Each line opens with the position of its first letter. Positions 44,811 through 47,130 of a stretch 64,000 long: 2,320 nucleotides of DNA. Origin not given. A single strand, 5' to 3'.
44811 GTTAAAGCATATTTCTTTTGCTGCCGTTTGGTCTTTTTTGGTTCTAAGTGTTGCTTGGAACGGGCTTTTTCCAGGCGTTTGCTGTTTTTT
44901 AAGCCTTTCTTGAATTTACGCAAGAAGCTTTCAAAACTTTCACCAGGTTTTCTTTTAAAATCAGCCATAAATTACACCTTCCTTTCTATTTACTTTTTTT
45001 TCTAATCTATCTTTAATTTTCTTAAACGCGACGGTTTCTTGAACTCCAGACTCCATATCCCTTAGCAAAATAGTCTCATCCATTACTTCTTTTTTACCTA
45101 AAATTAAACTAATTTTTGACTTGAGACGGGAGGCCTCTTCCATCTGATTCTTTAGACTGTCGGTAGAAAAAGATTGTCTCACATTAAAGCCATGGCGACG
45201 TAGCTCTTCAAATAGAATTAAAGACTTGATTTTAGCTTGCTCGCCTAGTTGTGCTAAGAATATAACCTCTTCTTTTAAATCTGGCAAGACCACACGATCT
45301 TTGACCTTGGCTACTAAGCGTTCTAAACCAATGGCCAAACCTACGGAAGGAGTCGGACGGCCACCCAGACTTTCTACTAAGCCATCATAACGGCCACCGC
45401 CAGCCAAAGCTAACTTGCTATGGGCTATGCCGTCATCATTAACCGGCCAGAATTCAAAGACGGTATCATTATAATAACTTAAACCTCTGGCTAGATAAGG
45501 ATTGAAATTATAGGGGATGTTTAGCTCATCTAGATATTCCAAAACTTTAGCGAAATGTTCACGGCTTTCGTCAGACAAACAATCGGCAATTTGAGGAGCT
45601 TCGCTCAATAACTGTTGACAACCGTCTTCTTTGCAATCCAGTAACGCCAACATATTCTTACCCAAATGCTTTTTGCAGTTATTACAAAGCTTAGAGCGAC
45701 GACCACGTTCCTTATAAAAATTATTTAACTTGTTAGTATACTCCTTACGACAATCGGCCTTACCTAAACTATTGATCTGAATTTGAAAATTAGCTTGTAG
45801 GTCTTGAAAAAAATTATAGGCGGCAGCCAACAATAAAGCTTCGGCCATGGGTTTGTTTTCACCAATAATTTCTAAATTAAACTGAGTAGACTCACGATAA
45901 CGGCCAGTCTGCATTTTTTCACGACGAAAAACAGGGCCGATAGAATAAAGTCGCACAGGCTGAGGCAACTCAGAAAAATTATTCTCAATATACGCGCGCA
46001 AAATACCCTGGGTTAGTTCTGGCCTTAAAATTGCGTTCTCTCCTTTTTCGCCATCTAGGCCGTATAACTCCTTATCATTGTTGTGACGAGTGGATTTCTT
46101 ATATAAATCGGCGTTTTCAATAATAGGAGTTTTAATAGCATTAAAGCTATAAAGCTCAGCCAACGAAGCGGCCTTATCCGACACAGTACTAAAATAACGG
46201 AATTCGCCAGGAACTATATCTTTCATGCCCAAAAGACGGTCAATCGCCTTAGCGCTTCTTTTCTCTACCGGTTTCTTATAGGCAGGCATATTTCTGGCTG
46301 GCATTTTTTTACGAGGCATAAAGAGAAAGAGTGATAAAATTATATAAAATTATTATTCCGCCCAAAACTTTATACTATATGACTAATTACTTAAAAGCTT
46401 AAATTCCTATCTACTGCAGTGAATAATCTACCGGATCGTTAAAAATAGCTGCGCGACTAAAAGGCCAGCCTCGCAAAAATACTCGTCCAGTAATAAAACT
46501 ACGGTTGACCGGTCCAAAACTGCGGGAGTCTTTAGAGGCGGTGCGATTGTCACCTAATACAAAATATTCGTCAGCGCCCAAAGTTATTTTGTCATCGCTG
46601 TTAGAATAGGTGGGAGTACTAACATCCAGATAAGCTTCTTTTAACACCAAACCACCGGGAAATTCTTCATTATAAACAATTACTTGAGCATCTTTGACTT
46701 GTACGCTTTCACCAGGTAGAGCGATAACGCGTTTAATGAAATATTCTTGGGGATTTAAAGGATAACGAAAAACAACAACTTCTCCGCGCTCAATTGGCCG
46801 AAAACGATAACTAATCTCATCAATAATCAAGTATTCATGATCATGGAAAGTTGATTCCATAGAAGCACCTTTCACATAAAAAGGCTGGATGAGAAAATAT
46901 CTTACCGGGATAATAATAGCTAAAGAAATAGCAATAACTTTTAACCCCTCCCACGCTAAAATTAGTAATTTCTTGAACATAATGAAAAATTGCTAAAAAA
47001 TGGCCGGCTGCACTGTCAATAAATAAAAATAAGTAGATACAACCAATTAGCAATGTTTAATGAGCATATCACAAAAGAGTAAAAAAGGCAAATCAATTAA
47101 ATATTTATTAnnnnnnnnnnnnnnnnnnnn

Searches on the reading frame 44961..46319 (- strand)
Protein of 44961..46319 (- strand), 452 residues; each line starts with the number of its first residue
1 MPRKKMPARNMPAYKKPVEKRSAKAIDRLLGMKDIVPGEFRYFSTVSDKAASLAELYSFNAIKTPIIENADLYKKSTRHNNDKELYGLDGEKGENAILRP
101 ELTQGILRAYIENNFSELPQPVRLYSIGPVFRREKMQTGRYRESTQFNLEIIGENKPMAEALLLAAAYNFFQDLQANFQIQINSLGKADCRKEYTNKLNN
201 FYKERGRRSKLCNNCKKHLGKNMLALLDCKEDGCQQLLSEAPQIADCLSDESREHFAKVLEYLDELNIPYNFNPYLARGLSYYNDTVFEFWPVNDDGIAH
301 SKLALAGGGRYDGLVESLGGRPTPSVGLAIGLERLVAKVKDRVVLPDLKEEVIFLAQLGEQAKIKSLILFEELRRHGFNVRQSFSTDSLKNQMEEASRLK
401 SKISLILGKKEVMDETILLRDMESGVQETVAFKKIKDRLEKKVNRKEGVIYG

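Call 9: search_protein_families(library=pfam, proteins=[window:44961-46319:-], max_evalue=0.01)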
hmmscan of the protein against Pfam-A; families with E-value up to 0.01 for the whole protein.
window:44961-46319:- (452 aa): 6 families
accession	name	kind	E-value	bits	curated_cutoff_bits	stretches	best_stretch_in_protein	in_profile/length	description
PF13393.11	tRNA-synt_His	-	1.1e-32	113.9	25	1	31-335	1-308/308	Histidyl-tRNA synthetase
PF03129.25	HGTP_anticodon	-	6.6e-10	39.5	21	1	368-441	20-93/94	Anticodon binding domain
PF00587.30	tRNA-synt_2b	-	5.6e-09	36.8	29.3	1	88-290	3-120/179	tRNA synthetase class II core domain (G, H, P, S and T)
PF00152.25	tRNA-synt_2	-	0.00031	20.4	25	0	123-152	93-122/308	tRNA synthetases class II (D, K and N)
PF01409.25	tRNA-synt_2d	-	0.0031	17.5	19.8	1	36-181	12-161/246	tRNA synthetases class II core domain (F)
PF17759.6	tRNA_synthFbeta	-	0.0059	16.5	22.4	1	92-157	68-131/214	Phenylalanyl tRNA synthetase beta chain CLM domain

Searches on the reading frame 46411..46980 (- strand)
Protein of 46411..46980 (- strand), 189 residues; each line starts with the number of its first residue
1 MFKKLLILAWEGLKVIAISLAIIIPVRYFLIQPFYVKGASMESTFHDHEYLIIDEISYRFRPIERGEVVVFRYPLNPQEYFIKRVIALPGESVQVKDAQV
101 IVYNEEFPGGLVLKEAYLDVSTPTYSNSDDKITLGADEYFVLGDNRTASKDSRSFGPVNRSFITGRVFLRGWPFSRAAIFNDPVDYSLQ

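Call 10: search_protein_families(library=pfam, proteins=[window:46411-46980:-], max_evalue=0.01)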
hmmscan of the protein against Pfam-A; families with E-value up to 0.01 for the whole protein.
window:46411-46980:- (189 aa): 2 families
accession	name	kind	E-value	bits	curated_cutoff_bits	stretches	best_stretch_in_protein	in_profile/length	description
PF10502.14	Peptidase_S26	-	5e-43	147.4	22.9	1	12-172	4-168/168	Signal peptidase, peptidase S26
PF00717.28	Peptidase_S24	-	5.5e-05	23.3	23.3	1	35-94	39-90/116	Peptidase S24-like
